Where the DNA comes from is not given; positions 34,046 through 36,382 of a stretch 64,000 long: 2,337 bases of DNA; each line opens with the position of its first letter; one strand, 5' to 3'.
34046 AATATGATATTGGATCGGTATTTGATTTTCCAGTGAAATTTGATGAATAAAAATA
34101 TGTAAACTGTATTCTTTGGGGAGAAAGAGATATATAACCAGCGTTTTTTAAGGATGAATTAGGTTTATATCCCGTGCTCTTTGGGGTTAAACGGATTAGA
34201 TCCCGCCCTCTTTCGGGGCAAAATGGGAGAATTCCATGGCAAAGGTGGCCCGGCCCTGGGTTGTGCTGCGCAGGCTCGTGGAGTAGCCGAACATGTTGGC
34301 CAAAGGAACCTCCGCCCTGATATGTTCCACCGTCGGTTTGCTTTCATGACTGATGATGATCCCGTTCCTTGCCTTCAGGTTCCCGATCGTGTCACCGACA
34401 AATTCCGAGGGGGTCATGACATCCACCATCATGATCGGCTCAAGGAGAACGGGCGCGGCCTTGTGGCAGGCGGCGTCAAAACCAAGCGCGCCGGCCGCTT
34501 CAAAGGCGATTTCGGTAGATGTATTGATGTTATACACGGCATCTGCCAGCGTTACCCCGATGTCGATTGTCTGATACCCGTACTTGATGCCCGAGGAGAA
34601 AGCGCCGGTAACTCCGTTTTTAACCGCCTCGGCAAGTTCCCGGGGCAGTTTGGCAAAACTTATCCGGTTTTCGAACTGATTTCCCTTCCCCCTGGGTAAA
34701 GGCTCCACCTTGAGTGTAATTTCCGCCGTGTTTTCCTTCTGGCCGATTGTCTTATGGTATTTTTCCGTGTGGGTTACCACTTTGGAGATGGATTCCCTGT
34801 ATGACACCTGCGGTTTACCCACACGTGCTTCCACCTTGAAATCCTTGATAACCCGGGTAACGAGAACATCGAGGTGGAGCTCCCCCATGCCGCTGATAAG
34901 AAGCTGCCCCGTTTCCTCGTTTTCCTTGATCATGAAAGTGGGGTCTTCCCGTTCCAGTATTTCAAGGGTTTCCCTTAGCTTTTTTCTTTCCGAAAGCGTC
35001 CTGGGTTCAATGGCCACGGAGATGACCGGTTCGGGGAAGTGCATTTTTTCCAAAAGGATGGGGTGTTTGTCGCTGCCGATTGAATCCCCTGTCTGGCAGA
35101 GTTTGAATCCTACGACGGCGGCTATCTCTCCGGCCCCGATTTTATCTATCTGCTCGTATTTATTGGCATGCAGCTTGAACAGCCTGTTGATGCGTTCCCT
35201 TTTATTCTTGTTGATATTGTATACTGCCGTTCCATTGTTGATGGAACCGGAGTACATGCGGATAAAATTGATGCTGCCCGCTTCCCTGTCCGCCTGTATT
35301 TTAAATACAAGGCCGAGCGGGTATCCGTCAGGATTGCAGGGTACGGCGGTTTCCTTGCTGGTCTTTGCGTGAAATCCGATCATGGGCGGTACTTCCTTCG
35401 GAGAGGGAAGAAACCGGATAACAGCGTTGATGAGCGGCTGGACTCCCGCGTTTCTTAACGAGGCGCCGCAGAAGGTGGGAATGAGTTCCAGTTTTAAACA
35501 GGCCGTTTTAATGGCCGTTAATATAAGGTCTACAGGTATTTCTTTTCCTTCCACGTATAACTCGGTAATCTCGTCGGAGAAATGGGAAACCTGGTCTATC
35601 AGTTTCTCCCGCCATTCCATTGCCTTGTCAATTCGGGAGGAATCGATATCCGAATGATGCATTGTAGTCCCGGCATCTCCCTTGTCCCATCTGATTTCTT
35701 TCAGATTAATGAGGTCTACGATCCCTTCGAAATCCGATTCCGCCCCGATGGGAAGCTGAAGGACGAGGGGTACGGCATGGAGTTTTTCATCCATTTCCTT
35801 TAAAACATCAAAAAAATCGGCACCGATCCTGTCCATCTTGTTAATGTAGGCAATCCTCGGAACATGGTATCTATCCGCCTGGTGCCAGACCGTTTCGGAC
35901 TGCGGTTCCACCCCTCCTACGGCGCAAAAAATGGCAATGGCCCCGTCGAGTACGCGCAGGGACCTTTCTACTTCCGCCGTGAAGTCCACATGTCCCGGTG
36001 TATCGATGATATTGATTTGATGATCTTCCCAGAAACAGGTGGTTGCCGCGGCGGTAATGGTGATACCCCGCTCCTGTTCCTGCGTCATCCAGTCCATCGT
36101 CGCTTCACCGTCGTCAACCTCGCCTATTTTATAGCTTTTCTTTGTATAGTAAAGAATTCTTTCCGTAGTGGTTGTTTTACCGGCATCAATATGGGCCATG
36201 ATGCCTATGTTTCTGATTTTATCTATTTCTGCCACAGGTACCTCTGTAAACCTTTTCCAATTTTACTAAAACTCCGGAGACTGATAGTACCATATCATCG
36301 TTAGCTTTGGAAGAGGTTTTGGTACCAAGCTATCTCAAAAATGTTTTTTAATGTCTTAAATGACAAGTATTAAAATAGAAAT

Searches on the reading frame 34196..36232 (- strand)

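Call 42: search_protein_families(library=pfam, proteins=[window:34196-36232:-], max_evalue=0.00001)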
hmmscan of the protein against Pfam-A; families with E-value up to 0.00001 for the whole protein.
window:34196-36232:- (678 aa): 7 families
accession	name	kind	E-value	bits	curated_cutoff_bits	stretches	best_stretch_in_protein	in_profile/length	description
PF00009.33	GTP_EFTU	-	5.2e-64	215.8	26.5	1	5-277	2-188/188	Elongation factor Tu GTP binding domain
PF03764.24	EFG_IV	-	1.1e-27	96.6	24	1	474-592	1-120/121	Elongation factor G, domain IV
PF14492.12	EFG_III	-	1.2e-27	96.1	27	1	399-473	1-75/75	Elongation Factor G, domain III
PF00679.30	EFG_C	-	3e-23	82.1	27.9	1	595-675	1-82/89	Elongation factor G C-terminus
PF22042.2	EF-G_D2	-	5.5e-15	55.7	27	1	307-385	4-81/84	Elongation factor G domain 2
PF03144.31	GTP_EFTU_D2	-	9.9e-09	36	30.3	1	319-385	1-72/73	Elongation factor Tu domain 2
PF16658.11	RF3_C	-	1.7e-06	28.3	40.1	1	407-496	14-103/132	Class II release factor RF3, C-terminal domain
